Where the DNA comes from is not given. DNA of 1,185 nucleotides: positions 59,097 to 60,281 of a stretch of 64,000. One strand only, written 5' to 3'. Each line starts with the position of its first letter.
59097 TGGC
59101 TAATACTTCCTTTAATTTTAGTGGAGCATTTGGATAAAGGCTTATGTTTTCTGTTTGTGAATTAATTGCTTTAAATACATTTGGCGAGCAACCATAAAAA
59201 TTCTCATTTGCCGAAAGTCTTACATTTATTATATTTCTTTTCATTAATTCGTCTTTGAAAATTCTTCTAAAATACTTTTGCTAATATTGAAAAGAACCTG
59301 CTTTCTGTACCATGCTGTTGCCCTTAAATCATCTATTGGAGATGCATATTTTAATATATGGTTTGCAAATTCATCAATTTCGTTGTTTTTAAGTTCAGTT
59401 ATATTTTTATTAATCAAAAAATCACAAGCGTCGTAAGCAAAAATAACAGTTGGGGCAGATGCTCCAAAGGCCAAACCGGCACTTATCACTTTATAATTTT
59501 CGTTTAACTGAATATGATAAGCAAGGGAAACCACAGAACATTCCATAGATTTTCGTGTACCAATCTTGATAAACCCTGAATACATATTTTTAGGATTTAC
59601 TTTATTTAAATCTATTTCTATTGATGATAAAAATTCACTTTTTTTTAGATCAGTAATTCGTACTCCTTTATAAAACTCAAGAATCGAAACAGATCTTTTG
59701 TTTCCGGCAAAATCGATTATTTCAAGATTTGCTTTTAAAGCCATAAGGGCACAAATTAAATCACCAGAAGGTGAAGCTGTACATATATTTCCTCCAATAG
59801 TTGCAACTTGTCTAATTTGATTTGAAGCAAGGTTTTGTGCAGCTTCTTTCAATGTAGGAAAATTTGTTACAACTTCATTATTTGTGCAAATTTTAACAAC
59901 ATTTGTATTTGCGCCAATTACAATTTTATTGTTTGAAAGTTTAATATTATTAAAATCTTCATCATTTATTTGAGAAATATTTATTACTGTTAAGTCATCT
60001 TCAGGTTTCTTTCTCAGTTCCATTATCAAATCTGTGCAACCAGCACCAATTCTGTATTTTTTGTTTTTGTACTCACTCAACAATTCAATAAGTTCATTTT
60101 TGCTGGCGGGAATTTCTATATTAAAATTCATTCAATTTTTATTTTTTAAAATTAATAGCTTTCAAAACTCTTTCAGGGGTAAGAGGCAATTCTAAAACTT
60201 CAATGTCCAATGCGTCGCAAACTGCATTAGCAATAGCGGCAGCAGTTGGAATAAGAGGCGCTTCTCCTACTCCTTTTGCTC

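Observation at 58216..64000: Tightly packed redox operon: GltD-like Fe-S flavoprotein, POR-gamma/IorB-like protein, three-subunit molybdenum hydroxylase and HisC-family aminotransferase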

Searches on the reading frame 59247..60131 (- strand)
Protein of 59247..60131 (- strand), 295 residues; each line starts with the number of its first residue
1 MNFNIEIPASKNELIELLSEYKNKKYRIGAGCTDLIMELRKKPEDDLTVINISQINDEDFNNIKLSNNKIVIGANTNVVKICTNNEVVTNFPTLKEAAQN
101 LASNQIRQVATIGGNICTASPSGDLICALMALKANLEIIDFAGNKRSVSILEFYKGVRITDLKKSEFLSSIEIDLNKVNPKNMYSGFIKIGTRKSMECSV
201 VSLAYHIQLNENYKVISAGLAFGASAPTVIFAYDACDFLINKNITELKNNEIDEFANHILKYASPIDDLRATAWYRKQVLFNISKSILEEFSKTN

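Call 4: search_protein_families(library=pfam, proteins=[window:59247-60131:-], max_evalue=0.01)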
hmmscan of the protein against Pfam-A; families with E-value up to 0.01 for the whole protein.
window:59247-60131:- (295 aa): 2 families
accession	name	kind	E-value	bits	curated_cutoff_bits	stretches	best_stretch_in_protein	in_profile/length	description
PF00941.27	FAD_binding_5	-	5.3e-38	130.9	27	1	2-173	2-167/170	FAD binding domain in molybdopterin dehydrogenase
PF03450.22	CO_deh_flav_C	-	1.6e-14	54.3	25.5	1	189-289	4-100/102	CO dehydrogenase flavoprotein C-terminal domain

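Call 5: search_protein_families(library=ncbifam, proteins=[window:59247-60131:-], max_evalue=0.001)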
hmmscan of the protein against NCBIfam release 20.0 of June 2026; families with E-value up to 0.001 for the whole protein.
window:59247-60131:- (295 aa): 8 families
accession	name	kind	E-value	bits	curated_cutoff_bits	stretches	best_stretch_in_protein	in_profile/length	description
NF043083.1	XdhB_XDHase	equivalog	1.7e-49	168.5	310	1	8-291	10-283/289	xanthine dehydrogenase subunit XdhB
NF007427.0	PRK09971.1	equivalog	4.3e-47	160.7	287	1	8-290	10-282/292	xanthine dehydrogenase FAD-binding subunit XdhB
TIGR02963.1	xanthine_xdhA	equivalog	1e-43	149.7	467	1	6-283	196-460/468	xanthine dehydrogenase small subunit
NF041019.1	glyceraldDH_beta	equivalog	6.1e-39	133.9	350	1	3-289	6-278/280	glyceraldehyde dehydrogenase subunit beta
TIGR03195.1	4hydrxCoA_B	equivalog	2.3e-25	89.4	404.55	2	2-118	4-116/321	4-hydroxybenzoyl-CoA reductase subunit beta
TIGR03199.1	pucC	equivalog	1.1e-20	74.1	306.05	1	28-283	19-261/264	xanthine dehydrogenase subunit C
TIGR02969.1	mam_aldehyde_ox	subfamily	2.5e-09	35.2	1912.3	1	76-246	316-483/1330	aldehyde oxidase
TIGR03312.1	Se_sel_red_FAD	hypoth_equivalog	4e-08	32.7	241.5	1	12-137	11-127/257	molybdopterin-dependent oxidoreductase FAD-binding subunit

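Call 31: search_solved_structures(query=window:59247-60131:-, max_evalue=1e-10, show_alignments=3)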
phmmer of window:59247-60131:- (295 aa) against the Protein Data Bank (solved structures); distinct sequences matched with E-value up to 1e-10: 11.
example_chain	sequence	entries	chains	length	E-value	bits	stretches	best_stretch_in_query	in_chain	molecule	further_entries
3hrd_C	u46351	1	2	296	3.5e-18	69.5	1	3-210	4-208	Nicotinate dehydrogenase FAD-subunit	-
4zoh_B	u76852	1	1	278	2e-15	60.5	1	3-285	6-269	Putative oxidoreductase FAD-binding subunit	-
7dqx_B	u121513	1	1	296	4.6e-13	52.8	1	28-283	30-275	6-hydroxypseudooxynicotine dehydrogenase complex subunit alpha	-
7dqx_E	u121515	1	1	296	4.6e-13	52.8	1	28-283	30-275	6-hydroxypseudooxynicotine dehydrogenase complex subunit alpha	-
1rm6_B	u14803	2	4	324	7.1e-12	48.9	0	26-118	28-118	4-hydroxybenzoyl-CoA reductase beta subunit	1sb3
1jro_A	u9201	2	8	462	9.2e-12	48.5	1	30-279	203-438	xanthine dehydrogenase, chain A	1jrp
2w3r_A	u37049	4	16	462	9.2e-12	48.5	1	30-279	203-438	XANTHINE DEHYDROGENASE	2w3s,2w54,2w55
1zxi_C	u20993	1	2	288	2.4e-11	47.2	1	45-279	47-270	Carbon monoxide dehydrogenase medium chain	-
1ffv_C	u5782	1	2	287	3.8e-11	46.5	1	3-280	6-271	CUTM, FLAVOPROTEIN OF CARBON MONOXIDE DEHYDROGENASE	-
1n5w_C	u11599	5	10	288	5.7e-11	45.9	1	45-279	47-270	Carbon monoxide dehydrogenase medium chain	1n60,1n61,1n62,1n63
1ffu_C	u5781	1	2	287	6.6e-11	45.7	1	3-280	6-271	CUTM, FLAVOPROTEIN OF CARBON MONOXIDE DEHYDROGENASE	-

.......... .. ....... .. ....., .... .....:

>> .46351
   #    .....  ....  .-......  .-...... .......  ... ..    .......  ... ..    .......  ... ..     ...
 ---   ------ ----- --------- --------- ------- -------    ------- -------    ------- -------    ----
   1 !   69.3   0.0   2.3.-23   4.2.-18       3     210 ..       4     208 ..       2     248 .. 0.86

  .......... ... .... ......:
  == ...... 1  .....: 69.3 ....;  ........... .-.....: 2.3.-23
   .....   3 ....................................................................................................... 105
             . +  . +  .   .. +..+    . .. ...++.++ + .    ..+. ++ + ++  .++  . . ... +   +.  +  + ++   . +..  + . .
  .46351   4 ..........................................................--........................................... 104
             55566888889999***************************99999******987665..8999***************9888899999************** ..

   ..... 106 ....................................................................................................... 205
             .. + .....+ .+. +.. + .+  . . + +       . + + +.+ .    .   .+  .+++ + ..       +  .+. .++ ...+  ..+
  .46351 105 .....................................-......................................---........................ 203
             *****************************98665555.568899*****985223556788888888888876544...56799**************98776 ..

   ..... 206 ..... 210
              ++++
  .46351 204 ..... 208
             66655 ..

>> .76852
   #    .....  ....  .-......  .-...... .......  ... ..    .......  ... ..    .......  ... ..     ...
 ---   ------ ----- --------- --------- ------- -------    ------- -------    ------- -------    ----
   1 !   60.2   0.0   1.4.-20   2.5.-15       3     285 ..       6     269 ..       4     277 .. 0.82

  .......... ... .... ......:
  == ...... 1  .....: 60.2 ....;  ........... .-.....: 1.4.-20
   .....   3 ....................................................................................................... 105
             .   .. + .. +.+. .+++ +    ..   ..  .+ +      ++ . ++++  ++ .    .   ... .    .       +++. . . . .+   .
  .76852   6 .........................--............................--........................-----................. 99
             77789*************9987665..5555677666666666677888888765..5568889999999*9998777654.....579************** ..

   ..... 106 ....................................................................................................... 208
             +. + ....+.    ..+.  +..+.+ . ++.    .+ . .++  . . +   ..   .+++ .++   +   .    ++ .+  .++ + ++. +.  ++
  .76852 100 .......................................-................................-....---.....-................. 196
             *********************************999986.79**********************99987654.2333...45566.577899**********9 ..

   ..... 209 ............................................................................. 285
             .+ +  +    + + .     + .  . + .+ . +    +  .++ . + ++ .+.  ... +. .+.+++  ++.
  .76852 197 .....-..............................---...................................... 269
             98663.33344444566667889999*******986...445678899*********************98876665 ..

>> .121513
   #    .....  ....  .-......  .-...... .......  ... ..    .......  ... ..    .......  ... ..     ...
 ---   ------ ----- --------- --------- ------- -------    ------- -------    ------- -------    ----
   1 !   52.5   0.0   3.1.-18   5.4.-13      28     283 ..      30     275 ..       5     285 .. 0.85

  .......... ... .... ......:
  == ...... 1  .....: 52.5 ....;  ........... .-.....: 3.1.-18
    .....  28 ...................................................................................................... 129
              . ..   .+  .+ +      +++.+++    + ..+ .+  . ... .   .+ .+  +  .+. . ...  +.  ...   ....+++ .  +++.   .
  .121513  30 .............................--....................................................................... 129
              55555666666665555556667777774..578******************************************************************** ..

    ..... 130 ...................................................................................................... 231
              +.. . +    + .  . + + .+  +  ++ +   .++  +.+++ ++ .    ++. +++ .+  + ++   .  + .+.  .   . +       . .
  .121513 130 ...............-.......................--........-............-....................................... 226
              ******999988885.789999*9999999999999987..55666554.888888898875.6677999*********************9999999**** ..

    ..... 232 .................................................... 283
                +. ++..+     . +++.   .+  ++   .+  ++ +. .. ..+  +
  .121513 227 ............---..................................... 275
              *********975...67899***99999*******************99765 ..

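Call 87: search_protein_families(library=ncbifam, proteins=[P0543, P0545, P0547], max_evalue=1e-20)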
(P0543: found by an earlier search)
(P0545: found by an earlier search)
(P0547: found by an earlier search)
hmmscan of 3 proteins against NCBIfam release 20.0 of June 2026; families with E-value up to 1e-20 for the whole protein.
P0543 (1126 aa): 16 families
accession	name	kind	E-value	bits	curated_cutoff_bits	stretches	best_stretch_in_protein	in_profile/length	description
TIGR03336.1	IOR_alpha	equivalog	1.6e-178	594.8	650.9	1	18-621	3-572/595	indolepyruvate ferredoxin oxidoreductase subunit alpha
NF009410.0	PRK12771.1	subfamily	5e-82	276.3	516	1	636-1116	48-561/566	NAD(P)-binding protein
NF009454.0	PRK12814.1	equivalog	1.2e-67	228.7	916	1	641-1030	107-504/657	putative NADPH-dependent glutamate synthase small subunit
TIGR03315.1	Se_ygfK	equivalog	4e-62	209.9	835.3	1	584-1114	393-901/1012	putative selenate reductase subunit YgfK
NF010590.0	PRK13984.1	equivalog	1.8e-61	208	946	1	640-1028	200-608/611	putative oxidoreductase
TIGR01316.1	gltA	equivalog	3.1e-55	187.7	471.75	1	625-1026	25-449/449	NADPH-dependent glutamate synthase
NF009414.0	PRK12778.1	equivalog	1.4e-51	175.6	1103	1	614-1027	317-750/752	bifunctional dihydroorotate dehydrogenase B NAD binding subunit/NADPH-dependent glutamate synthase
TIGR01317.1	GOGAT_sm_gam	subfamily_domain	1.4e-46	159.3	447.7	1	641-882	57-304/485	glutamate synthase small subunit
NF009409.0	PRK12770.1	subfamily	4.5e-46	157.5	343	1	722-1029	12-353/360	putative glutamate synthase subunit beta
TIGR01318.1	gltD_gamma_fam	subfamily_domain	8.8e-43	146.5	482.95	1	642-1027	54-466/467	glutamate synthase, small subunit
NF009413.0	PRK12775.1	equivalog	3.6e-39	134.3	1895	1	642-1031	345-759/1006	putative trifunctional 2-polyprenylphenol hydroxylase/glutamate synthase subunit beta/ferritin domain-containing protein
NF009408.0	PRK12769.1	equivalog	4.2e-39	134.2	1003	1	650-1028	248-653/659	formate-dependent uric acid utilization protein AegA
NF045663.1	diclust_near_Sec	equivalog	1.2e-34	119.5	530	1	627-828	10-203/759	pyridine nucleotide-disulfide oxidoreductase/dicluster-binding protein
NF009451.0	PRK12809.1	equivalog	4e-33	114.6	1154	1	642-934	223-523/639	formate-dependent uric acid utilization protein YgfT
NF009589.0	PRK13030.1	subfamily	5.1e-32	110.5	816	1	125-525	146-553/1170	indolepyruvate ferredoxin oxidoreductase family protein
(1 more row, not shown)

P0545 (401 aa): 5 families
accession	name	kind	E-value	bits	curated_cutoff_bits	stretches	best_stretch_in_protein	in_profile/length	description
NF052585.1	SucGlutTfsCaiB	equivalog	3.7e-56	190.4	750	1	5-385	11-388/394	succinate--glutarate CoA-transferase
NF003809.0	PRK05398.1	subfamily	3e-40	138.1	442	1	5-207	8-203/416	formyl-CoA transferase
TIGR03253.1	oxalate_frc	equivalog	1.1e-37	129.7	504.2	1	5-206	7-201/416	formyl-CoA transferase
NF008511.0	PRK11430.1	equivalog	1.1e-35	123.4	522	1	7-332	15-330/381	CoA:oxalate CoA-transferase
NF041294.1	Scnl_mescCoAtase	equivalog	4.5e-32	111.6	700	1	4-382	6-380/381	succinyl-CoA:mesaconate CoA-transferase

P0547 (536 aa): 4 families
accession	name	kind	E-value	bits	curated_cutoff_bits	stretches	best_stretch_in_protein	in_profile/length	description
TIGR00641.1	acid_CoA_mut_N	subfamily_domain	8.9e-178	591.8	303.8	1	17-534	4-526/528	methylmalonyl-CoA mutase N-terminal domain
NF006944.0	PRK09426.1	equivalog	4.5e-153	510.8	876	1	7-532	28-553/721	methylmalonyl-CoA mutase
NF045497.1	IsobCoAmut_IcmF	equivalog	9.3e-82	275.3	1500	1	29-531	544-1073/1076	fused isobutyryl-CoA mutase/GTPase IcmF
TIGR00642.1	mmCoA_mut_beta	equivalog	9e-40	136.5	617.25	1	114-448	123-451/620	methylmalonyl-CoA mutase small subunit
